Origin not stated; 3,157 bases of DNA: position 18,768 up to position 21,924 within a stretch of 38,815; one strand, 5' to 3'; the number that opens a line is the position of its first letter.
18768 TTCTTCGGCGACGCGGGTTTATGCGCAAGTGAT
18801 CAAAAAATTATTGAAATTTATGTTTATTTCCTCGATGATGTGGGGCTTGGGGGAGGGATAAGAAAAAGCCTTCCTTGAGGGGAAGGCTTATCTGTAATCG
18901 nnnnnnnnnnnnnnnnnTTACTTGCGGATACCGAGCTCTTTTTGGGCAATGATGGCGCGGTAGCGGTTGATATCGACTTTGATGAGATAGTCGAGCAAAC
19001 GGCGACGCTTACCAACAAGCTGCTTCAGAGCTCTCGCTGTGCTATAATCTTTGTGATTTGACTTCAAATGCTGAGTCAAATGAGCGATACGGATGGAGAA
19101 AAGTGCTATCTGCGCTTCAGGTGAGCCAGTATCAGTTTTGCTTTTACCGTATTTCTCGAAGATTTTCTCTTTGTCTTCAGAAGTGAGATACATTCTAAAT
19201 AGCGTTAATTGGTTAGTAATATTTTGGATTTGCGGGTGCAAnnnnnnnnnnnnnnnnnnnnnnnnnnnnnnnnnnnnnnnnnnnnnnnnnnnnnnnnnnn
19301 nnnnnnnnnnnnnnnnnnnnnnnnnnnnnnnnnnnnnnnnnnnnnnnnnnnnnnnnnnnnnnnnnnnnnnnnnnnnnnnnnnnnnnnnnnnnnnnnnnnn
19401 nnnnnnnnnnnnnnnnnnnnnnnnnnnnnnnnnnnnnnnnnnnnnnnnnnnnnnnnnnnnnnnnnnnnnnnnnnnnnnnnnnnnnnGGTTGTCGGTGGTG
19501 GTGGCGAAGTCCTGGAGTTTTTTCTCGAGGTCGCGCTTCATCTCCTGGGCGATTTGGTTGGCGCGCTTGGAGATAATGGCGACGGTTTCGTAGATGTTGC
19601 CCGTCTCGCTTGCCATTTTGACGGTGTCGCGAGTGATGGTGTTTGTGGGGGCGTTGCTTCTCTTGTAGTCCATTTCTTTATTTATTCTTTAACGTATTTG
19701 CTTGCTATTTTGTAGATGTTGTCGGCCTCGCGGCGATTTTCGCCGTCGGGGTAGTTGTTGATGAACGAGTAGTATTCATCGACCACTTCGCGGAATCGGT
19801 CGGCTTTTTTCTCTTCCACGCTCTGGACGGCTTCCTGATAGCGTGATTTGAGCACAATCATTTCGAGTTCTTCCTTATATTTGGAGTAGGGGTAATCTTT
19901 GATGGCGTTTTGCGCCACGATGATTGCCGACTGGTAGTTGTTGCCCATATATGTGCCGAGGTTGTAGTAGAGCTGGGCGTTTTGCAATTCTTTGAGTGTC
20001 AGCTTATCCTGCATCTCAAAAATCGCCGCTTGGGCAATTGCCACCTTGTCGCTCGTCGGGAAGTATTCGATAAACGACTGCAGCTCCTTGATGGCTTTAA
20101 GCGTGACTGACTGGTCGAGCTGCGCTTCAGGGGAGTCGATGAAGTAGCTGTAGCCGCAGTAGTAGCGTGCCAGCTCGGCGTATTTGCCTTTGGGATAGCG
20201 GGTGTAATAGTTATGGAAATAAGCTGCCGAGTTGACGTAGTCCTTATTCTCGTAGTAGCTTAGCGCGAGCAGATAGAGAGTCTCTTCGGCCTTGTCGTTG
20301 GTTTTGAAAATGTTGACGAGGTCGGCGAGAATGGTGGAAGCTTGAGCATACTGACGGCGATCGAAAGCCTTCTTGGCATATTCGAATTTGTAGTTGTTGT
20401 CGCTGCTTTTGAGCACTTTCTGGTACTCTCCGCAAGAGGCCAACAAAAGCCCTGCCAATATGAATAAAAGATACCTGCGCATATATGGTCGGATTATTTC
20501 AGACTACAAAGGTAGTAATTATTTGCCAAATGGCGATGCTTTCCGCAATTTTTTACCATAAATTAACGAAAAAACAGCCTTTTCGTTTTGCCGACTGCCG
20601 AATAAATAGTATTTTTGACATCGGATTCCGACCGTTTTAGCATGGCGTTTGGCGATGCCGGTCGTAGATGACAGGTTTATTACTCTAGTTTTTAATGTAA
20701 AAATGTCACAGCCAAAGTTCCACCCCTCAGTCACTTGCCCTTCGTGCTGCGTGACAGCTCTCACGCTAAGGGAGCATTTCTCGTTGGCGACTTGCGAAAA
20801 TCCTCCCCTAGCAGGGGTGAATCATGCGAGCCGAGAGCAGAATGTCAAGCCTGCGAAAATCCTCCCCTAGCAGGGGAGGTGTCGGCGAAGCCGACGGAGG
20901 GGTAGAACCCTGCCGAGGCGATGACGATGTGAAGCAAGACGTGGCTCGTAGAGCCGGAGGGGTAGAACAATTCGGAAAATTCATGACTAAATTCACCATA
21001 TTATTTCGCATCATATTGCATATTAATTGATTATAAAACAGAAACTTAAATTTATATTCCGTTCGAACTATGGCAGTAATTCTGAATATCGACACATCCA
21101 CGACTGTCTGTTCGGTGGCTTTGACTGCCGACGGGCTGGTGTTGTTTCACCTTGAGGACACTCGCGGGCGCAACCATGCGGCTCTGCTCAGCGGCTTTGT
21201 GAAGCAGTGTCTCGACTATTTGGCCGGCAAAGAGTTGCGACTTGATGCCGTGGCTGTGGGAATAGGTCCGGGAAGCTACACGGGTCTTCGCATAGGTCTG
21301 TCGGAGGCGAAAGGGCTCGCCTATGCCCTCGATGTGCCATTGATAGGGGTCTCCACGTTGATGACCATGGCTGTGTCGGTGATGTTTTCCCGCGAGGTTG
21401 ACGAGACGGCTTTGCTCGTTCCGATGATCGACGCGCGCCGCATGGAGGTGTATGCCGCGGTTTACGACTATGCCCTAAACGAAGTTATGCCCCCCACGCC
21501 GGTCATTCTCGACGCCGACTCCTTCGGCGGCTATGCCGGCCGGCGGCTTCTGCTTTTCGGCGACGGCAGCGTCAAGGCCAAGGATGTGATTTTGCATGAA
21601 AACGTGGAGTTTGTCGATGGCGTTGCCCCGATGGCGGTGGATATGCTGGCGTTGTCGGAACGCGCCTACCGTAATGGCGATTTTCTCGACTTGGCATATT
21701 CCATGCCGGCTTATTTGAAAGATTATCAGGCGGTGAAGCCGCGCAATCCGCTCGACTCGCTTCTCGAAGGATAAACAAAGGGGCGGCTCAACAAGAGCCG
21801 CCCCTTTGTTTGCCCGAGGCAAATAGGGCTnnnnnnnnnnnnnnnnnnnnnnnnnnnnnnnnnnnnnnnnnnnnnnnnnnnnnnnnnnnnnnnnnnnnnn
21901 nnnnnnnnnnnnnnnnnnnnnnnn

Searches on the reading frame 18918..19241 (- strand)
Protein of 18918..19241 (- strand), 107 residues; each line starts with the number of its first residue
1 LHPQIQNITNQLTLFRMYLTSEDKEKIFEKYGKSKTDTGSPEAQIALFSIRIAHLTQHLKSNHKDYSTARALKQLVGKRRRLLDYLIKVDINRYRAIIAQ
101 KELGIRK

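Call 14: search_protein_families(library=pfam, proteins=[window:18918-19241:-])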
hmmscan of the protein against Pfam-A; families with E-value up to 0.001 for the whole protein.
window:18918-19241:- (107 aa): 1 family
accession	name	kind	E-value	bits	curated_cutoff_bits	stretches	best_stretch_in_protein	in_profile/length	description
PF00312.27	Ribosomal_S15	-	3.6e-29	101.2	31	1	24-101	1-78/81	Ribosomal protein S15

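Call 39: find_encoding_contigs(protein=window:18921-19193:-, flank=4000, max_places=10)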
Protein seq(91 aa) (91 aa): 21 contigs read that carry it; 10 places shown.
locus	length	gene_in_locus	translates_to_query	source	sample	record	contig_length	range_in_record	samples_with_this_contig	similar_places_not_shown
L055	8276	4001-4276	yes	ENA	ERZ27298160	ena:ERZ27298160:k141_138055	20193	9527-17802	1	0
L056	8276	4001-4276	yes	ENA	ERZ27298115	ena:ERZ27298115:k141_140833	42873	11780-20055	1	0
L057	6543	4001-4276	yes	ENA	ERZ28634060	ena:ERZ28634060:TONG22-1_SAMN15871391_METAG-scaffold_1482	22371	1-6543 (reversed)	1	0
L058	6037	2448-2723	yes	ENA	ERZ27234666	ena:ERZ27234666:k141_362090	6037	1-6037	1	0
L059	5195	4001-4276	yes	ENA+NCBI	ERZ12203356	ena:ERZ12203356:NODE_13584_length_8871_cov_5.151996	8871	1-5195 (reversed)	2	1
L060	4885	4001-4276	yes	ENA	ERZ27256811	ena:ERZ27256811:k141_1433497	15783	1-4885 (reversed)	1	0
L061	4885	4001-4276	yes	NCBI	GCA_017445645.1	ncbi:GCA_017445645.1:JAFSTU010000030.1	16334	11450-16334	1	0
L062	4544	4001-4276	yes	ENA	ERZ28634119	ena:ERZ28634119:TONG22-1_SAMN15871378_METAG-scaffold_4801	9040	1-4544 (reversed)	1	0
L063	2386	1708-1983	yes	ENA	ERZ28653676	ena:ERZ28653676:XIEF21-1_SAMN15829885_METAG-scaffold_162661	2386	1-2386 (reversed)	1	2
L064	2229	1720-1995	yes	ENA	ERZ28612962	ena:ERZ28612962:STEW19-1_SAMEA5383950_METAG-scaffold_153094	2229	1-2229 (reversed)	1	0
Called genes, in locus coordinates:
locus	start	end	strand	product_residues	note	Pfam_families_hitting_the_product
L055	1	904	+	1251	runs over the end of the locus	PF02811:PHP, PF07733:DNA_pol3_alpha, PF17657:DNA_pol3_finger, PF14579:HHH_6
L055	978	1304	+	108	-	PF00085:Thioredoxin, PF13098:Thioredoxin_2, PF13905:Thioredoxin_8 (faint)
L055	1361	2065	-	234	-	PF00814:TsaD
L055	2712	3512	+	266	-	PF13525:YfiO, PF13174:TPR_6 (faint)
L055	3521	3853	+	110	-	PF01192:RNA_pol_Rpb6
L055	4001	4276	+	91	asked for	PF00312:Ribosomal_S15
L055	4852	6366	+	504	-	PF01609:DDE_Tnp_1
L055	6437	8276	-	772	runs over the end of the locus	PF13620:CarboxypepD_reg, PF13715:CarbopepD_reg_2, PF14905:OMP_b-brl_3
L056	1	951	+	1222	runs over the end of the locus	PF02811:PHP, PF07733:DNA_pol3_alpha, PF17657:DNA_pol3_finger, PF14579:HHH_6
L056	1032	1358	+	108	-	PF00085:Thioredoxin, PF13098:Thioredoxin_2, PF13905:Thioredoxin_8 (faint)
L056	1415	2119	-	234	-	PF00814:TsaD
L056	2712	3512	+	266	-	PF13525:YfiO, PF13174:TPR_6 (faint)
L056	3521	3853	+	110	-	PF01192:RNA_pol_Rpb6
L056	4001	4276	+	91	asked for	PF00312:Ribosomal_S15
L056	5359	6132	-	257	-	PF02153:PDH_N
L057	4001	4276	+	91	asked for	PF00312:Ribosomal_S15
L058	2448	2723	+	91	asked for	PF00312:Ribosomal_S15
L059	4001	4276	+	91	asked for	PF00312:Ribosomal_S15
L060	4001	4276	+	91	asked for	PF00312:Ribosomal_S15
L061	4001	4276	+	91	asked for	PF00312:Ribosomal_S15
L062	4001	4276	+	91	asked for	PF00312:Ribosomal_S15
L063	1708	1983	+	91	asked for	PF00312:Ribosomal_S15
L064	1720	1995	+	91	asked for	PF00312:Ribosomal_S15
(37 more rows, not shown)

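Call 47: find_encoding_contigs(protein=window:18921-19193:-, flank=10000, max_places=8)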
Protein seq(91 aa) (91 aa): 21 contigs read that carry it; 8 places shown.
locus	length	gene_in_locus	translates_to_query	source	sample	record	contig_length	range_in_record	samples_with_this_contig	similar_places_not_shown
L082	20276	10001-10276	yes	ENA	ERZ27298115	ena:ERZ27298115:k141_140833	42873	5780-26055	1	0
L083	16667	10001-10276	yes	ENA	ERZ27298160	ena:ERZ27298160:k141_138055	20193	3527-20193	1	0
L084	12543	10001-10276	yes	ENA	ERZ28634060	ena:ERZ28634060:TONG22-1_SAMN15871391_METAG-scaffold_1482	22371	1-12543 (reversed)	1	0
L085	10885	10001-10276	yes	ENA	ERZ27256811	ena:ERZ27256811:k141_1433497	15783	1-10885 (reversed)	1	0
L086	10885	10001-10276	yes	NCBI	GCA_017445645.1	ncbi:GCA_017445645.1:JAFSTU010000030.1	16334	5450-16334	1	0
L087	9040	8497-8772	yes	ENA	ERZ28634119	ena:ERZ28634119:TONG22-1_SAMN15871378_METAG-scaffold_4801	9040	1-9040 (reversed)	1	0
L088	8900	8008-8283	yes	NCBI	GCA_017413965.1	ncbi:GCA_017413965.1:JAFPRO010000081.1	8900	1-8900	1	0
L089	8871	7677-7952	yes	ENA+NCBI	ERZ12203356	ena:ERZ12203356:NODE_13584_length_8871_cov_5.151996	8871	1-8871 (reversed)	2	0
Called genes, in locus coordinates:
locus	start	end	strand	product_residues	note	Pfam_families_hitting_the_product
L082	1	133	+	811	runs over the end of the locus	PF14607:GxDLY, PF14606:Lipase_GDSL_3, PF00128:Alpha-amylase, PF14701:hDGE_amylase (weak), PF00128:Alpha-amylase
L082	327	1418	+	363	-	PF13308:YARHG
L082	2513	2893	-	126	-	-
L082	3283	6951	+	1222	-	PF02811:PHP, PF07733:DNA_pol3_alpha, PF17657:DNA_pol3_finger, PF14579:HHH_6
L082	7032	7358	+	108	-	PF00085:Thioredoxin, PF13098:Thioredoxin_2, PF13905:Thioredoxin_8 (faint)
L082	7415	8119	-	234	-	PF00814:TsaD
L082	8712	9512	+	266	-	PF13525:YfiO, PF13174:TPR_6 (faint)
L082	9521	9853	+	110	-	PF01192:RNA_pol_Rpb6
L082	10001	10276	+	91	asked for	PF00312:Ribosomal_S15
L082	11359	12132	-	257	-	PF02153:PDH_N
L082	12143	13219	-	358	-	PF00793:DAHP_synth_1, PF01817:CM_2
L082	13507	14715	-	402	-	PF00155:Aminotran_1_2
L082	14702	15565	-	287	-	PF00800:PDT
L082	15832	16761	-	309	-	PF10988:DUF2807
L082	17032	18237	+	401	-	PF00860:Xan_ur_permease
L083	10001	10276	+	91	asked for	PF00312:Ribosomal_S15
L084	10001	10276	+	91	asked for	PF00312:Ribosomal_S15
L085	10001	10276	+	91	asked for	PF00312:Ribosomal_S15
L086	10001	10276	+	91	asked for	PF00312:Ribosomal_S15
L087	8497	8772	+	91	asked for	PF00312:Ribosomal_S15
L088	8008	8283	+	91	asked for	PF00312:Ribosomal_S15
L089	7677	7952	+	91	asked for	PF00312:Ribosomal_S15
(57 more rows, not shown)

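Call 59: find_homologous_proteins(query=window:18921-19193:-, max_evalue=1e-30)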
Query seq(91 aa) (91 aa): 2042 proteins with E <= 1e-30 among 8000 candidates; the best 120 are listed.
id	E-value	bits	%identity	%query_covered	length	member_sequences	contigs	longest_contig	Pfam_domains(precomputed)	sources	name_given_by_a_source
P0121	6.0e-51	188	100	100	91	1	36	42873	PF00312.28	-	-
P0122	6.9e-50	184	98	100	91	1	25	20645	PF00312.28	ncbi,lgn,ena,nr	ncbi:MAG: 30S ribosomal protein S15 [Muribaculaceae bacterium]|nr:30S ribosomal protein S15 [Muribac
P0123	1.3e-46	174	93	100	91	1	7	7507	PF00312.28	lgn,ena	-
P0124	5.1e-45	169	89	100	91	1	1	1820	PF00312.28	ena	-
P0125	6.2e-45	168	88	100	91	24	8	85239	PF00312.28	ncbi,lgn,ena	-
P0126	3.1e-44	166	88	100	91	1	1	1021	PF00312.28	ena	-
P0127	3.1e-44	166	88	100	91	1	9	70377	PF00312.28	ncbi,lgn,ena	-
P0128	3.2e-44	166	88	100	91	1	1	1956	PF00312.28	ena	-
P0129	5.6e-44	165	89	100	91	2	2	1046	PF00312.28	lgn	-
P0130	6.0e-44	165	89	100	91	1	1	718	PF00312.28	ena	-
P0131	8.1e-44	165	87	100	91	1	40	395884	PF00312.28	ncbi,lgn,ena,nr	ncbi:MAG: 30S ribosomal protein S15 [Bacteroidaceae bacterium]|nr:30S ribosomal protein S15 [Bactero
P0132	8.2e-44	165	87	100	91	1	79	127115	PF00312.28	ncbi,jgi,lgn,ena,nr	ncbi:MAG: 30S ribosomal protein S15 [Bacteroidaceae bacterium]|jgi:small subunit ribosomal protein S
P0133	8.5e-44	165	87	100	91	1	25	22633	PF00312.28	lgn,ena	-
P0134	8.5e-44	165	87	100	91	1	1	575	PF00312.28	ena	-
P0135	8.5e-44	165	87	100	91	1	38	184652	PF00312.28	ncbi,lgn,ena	-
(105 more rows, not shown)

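Call 60: find_encoding_contigs(protein=P0122, flank=3000, max_places=8)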
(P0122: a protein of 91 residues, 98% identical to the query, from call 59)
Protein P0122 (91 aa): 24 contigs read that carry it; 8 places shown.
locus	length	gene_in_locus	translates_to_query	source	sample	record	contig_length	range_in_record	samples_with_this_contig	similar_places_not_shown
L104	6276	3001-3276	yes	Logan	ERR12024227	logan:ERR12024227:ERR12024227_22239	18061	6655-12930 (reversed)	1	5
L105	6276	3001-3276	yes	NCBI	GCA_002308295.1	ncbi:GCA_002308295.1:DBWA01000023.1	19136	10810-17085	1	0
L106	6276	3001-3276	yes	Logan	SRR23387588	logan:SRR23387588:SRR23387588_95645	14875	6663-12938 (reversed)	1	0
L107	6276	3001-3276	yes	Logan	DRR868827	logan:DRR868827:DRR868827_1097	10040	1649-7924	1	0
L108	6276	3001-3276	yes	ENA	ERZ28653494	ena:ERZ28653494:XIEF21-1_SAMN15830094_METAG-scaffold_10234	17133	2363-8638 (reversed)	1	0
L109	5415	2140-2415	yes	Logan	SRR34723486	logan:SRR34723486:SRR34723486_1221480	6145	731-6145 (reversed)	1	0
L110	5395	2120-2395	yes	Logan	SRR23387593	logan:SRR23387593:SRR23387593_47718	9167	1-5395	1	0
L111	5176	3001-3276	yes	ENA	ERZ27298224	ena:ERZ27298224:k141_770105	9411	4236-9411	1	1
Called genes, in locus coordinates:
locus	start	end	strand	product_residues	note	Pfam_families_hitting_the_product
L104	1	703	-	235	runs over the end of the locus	PF00814:TsaD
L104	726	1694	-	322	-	PF01545:Cation_efflux, PF16916:ZT_dimer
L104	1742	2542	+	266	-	PF13525:YfiO, PF13174:TPR_6 (faint)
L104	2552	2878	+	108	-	PF01192:RNA_pol_Rpb6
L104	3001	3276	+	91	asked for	PF00312:Ribosomal_S15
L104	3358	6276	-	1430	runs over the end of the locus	PF00668:Condensation, PF00501:AMP-binding, PF00550:PP-binding, PF01370:Epimerase, PF07993:NAD_binding_4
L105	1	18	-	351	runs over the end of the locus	PF08843:AbiEii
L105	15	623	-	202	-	PF19570:DUF6088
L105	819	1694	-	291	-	-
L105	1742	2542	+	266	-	PF13525:YfiO, PF13174:TPR_6 (faint)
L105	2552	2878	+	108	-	PF01192:RNA_pol_Rpb6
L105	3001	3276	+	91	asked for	PF00312:Ribosomal_S15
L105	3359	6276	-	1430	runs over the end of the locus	PF00668:Condensation, PF00501:AMP-binding, PF00550:PP-binding, PF01370:Epimerase, PF07993:NAD_binding_4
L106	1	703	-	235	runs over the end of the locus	PF00814:TsaD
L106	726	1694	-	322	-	PF01545:Cation_efflux, PF16916:ZT_dimer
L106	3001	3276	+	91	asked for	PF00312:Ribosomal_S15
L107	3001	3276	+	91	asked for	PF00312:Ribosomal_S15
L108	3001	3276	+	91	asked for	PF00312:Ribosomal_S15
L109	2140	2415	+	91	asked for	PF00312:Ribosomal_S15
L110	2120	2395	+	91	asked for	PF00312:Ribosomal_S15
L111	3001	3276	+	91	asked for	PF00312:Ribosomal_S15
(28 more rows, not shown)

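Call 61: find_encoding_contigs(protein=P0123, flank=3000, max_places=6)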
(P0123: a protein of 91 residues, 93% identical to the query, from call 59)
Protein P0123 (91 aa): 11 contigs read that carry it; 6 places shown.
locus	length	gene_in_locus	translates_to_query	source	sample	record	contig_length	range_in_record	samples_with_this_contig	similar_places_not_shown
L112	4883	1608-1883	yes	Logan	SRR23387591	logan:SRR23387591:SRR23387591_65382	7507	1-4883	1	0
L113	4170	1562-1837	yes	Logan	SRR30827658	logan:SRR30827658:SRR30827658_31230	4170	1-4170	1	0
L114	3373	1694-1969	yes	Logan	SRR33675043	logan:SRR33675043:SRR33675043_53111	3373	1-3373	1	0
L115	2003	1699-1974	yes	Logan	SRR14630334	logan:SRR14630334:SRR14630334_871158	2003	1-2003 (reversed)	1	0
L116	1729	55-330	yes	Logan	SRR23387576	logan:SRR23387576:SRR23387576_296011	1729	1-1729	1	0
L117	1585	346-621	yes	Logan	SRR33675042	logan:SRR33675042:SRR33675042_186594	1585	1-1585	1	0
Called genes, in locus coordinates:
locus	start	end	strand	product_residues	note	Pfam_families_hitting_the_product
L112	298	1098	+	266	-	PF13525:YfiO, PF13174:TPR_6 (faint)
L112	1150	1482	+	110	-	PF01192:RNA_pol_Rpb6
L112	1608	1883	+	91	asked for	PF00312:Ribosomal_S15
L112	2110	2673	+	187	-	PF12464:Mac, PF25087:GMPPB_C (faint), PF00132:Hexapep, PF14602:Hexapep_2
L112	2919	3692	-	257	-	PF02153:PDH_N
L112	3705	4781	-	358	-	PF00793:DAHP_synth_1, PF01817:CM_2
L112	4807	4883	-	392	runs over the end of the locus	PF00155:Aminotran_1_2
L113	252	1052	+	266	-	PF13525:YfiO, PF13174:TPR_6 (faint)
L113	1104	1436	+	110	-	PF01192:RNA_pol_Rpb6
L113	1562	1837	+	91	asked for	PF00312:Ribosomal_S15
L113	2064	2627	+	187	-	PF12464:Mac, PF25087:GMPPB_C (faint), PF00132:Hexapep, PF14602:Hexapep_2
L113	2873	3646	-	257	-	PF02153:PDH_N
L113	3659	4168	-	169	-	?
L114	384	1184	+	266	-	PF13525:YfiO, PF13174:TPR_6 (faint)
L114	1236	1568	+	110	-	PF01192:RNA_pol_Rpb6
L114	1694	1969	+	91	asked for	PF00312:Ribosomal_S15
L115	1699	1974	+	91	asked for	PF00312:Ribosomal_S15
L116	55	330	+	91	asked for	PF00312:Ribosomal_S15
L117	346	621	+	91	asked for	PF00312:Ribosomal_S15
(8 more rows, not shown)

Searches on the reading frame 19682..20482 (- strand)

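Call 14: search_protein_families(library=pfam, proteins=[window:19682-20482:-])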
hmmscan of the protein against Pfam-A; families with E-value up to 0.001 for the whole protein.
window:19682-20482:- (266 aa): 2 families
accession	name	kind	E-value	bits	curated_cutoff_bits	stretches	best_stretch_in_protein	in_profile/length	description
PF13525.12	YfiO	-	2.7e-15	57.1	25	1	31-178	7-157/203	Outer membrane lipoprotein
PF13174.12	TPR_6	-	4.6e-08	33.6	26.3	0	67-98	1-32/33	Tetratricopeptide repeat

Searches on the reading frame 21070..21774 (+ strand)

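Call 14: search_protein_families(library=pfam, proteins=[window:21070-21774:+])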
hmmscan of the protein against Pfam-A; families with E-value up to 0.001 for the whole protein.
window:21070-21774:+ (234 aa): 1 family
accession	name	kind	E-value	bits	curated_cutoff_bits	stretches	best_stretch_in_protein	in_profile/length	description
PF00814.31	TsaD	-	8.1e-25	88.5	24.8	1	34-135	27-129/264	tRNA N6-adenosine threonylcarbamoyltransferase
